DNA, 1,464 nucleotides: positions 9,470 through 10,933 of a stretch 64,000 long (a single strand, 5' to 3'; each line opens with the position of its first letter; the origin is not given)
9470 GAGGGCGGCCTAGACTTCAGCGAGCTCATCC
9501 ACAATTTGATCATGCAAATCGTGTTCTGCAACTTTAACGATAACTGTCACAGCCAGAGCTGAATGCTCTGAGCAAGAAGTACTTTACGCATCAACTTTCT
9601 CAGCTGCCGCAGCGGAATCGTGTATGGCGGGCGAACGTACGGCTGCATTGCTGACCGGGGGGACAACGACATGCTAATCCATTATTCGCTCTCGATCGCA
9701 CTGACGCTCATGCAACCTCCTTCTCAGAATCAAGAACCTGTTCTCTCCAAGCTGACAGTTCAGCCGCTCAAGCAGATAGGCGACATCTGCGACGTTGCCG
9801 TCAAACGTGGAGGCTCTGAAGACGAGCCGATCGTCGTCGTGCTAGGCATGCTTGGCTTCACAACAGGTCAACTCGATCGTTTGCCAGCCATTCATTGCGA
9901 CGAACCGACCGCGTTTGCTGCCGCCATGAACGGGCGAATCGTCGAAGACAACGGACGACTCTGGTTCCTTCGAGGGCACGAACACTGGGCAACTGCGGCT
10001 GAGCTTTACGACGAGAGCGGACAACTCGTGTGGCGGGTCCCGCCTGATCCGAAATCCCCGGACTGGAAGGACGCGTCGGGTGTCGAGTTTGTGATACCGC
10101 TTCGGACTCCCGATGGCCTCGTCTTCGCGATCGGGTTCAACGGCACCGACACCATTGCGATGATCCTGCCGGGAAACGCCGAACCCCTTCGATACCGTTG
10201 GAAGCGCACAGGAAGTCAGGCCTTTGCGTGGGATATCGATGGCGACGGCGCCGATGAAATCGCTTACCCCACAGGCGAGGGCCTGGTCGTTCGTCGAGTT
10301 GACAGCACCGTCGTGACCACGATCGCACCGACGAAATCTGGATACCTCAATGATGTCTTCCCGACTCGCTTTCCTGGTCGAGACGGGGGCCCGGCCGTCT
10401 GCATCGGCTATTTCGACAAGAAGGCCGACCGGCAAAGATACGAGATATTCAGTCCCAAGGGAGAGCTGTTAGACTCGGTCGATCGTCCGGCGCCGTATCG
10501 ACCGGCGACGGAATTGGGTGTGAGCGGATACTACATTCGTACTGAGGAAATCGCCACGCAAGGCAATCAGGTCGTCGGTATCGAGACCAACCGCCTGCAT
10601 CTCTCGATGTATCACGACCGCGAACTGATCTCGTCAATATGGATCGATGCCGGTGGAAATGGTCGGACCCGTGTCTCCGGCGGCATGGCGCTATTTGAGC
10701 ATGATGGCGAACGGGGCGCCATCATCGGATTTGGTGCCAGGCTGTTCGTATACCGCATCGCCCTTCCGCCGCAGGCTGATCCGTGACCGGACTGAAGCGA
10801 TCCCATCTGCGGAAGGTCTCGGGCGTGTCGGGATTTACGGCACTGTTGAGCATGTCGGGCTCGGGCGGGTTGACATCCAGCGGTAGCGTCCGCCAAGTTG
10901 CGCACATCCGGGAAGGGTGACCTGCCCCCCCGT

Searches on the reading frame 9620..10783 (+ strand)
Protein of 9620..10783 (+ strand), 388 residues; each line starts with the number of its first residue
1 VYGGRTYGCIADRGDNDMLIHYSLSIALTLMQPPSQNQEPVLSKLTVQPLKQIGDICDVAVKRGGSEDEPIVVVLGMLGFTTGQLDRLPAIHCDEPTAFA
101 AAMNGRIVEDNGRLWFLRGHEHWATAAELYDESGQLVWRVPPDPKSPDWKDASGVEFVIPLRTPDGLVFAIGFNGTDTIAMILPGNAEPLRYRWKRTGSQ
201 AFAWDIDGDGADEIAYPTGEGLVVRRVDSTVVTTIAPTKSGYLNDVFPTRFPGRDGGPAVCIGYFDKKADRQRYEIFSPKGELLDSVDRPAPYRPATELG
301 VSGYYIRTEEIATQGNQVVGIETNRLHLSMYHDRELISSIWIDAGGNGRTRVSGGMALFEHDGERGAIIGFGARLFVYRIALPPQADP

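Call 3: search_protein_families(library=pfam, proteins=[window:9620-10783:+], max_evalue=1)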
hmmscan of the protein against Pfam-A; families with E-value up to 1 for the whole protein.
window:9620-10783:+ (388 aa): 1 family
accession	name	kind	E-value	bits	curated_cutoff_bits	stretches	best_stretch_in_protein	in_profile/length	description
PF03527.20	RHS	-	0.1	12.9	27.9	1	125-139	11-25/38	RHS protein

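Call 35: find_homologous_proteins(query=window:9671-10783:+, max_evalue=0.01)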
Query window:9671-10783:+ (371 aa): 5 proteins with E <= 0.01 among 5567 candidates.
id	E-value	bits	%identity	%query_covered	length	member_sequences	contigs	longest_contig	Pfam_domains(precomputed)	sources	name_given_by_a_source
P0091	5.4e-254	860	100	100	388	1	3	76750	-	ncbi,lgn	-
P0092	1.5e-190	651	78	97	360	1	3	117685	-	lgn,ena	-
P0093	2.9e-182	624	72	100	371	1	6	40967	-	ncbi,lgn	-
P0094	8.5e-181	619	72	100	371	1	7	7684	-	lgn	-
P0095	5.4e-174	597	68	100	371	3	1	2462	-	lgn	-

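Call 36: find_encoding_contigs(protein=P0092, flank=10000, max_places=3)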
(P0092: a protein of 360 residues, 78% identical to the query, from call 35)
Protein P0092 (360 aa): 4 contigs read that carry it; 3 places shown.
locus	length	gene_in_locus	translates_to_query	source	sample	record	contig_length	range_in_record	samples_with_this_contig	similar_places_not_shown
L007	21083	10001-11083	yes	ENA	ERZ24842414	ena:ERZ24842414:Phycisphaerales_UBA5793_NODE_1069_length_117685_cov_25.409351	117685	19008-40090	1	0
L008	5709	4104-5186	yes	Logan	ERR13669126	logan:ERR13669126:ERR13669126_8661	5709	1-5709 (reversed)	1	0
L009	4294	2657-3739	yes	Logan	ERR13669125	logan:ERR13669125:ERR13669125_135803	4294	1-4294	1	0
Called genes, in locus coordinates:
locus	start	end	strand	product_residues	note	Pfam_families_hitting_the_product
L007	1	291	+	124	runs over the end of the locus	-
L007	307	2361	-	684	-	PF22745:Nlig-Ia, PF01653:DNA_ligase_aden, PF03120:OB_DNA_ligase, PF12826:HHH_2, PF14520:HHH_5 (weak), PF00533:BRCT, PF12738:PTCB-BRCT (weak)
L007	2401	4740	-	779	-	PF17764:PriA_3primeBD, PF04851:ResIII, PF00270:DEAD, PF00271:Helicase_C, PF18074:PriA_C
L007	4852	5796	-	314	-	PF23914:TPR_CcmH_CycH (faint), PF12895:ANAPC3 (weak), PF13414:TPR_11 (weak), PF13424:TPR_12 (weak), PF13371:TPR_9 (weak), PF14559:TPR_19, PF00515:TPR_1 (weak), PF03118:RNA_pol_A_CTD, +8 more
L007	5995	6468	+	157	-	PF20393:Pro_CA_2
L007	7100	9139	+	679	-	PF00512:HisKA, PF02518:HATPase_c, PF00072:Response_reg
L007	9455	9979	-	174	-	-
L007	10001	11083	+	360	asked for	-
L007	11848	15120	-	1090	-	PF00211:Guanylate_cyc (weak), PF00069:Pkinase, PF07714:PK_Tyr_Ser-Thr, PF13176:TPR_7 (faint), PF24885:TPR_NPHP3 (faint), PF13181:TPR_8 (faint), PF13424:TPR_12, PF13424:TPR_12 (weak), +4 more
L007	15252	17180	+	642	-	-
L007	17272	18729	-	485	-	PF13365:Trypsin_2 (weak)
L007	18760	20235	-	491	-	PF07995:GSDH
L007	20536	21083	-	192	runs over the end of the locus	-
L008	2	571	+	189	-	?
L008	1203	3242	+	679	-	PF00512:HisKA, PF02518:HATPase_c, PF00072:Response_reg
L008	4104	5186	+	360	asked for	-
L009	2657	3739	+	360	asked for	-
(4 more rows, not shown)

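Call 37: find_encoding_contigs(protein=P0093, flank=10000, max_places=3)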
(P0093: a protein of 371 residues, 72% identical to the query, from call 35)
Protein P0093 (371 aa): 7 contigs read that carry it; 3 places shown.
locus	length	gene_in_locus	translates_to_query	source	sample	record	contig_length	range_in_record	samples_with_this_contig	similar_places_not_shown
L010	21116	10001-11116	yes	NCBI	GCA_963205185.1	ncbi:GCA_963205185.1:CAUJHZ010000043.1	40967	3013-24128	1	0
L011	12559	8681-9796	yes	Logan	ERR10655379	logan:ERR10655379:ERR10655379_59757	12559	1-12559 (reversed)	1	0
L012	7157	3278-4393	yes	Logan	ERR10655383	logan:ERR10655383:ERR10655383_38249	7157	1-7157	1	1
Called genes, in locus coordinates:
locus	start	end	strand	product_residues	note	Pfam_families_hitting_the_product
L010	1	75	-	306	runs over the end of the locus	-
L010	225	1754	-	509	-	PF02874:ATP-synt_ab_N, PF00006:ATP-synt_ab, PF00306:ATP-synt_ab_C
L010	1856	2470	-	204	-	PF00213:OSCP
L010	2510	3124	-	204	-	PF00430:ATP-synt_B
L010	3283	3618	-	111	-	PF00137:ATP-synt_C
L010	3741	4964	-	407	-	PF00119:ATP-synt_A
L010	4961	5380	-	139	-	-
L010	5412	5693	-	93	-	PF09527:ATPase_gene1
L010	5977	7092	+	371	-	PF04285:DUF444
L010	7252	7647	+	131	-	PF14078:DUF4259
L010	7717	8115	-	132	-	PF13430:DUF4112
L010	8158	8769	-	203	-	-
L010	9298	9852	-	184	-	-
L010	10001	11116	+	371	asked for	-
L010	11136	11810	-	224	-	-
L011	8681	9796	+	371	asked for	-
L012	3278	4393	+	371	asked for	-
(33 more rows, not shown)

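Call 49: search_protein_families(library=ncbifam, proteins=[window:9671-10783:+], max_evalue=0.01)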
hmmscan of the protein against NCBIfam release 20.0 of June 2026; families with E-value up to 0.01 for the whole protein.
window:9671-10783:+ (371 aa): 0 families

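Call 75: search_solved_structures(query=A3, max_evalue=10, show_alignments=1)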
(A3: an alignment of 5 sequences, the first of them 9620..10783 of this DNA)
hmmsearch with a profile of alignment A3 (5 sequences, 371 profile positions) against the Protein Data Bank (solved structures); distinct sequences matched with E-value up to 10: 12.
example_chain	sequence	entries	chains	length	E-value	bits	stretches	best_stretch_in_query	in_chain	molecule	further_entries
4v83_BO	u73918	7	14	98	0.82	11.8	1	306-351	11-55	50S ribosomal protein L18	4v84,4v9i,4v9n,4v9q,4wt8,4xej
4v68_BS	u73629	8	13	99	0.84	11.8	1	306-351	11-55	50S ribosomal protein L18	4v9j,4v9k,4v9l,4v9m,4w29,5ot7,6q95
1iwl_A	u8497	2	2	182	0.88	11.7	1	89-164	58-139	Outer-membrane lipoproteins carrier protein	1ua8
3ksn_A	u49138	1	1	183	0.89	11.7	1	89-164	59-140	Outer-membrane lipoprotein carrier protein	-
7arm_A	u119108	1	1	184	0.9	11.7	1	89-164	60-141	Outer-membrane lipoprotein carrier protein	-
6fhm_A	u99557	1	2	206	0.98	11.6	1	89-163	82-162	Outer-membrane lipoprotein carrier protein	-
7z6w_A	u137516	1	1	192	1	11.5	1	89-164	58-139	Outer-membrane lipoprotein carrier protein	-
4zer_1S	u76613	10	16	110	1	11.5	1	306-351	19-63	50S ribosomal protein L18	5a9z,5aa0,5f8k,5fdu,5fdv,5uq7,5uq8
4v7p_BO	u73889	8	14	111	1.1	11.5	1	306-351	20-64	50S ribosomal protein L18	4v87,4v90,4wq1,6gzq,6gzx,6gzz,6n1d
10px_1S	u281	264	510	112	1.1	11.4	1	306-351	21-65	50S ribosomal protein L18 | 50S ribosomal protein L17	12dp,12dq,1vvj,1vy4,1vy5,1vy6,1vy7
2zpc_A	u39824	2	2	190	1.1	11.4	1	89-164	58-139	Outer-membrane lipoprotein carrier protein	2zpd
7z6x_A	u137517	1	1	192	1.1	11.4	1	89-164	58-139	Outer-membrane lipoprotein carrier protein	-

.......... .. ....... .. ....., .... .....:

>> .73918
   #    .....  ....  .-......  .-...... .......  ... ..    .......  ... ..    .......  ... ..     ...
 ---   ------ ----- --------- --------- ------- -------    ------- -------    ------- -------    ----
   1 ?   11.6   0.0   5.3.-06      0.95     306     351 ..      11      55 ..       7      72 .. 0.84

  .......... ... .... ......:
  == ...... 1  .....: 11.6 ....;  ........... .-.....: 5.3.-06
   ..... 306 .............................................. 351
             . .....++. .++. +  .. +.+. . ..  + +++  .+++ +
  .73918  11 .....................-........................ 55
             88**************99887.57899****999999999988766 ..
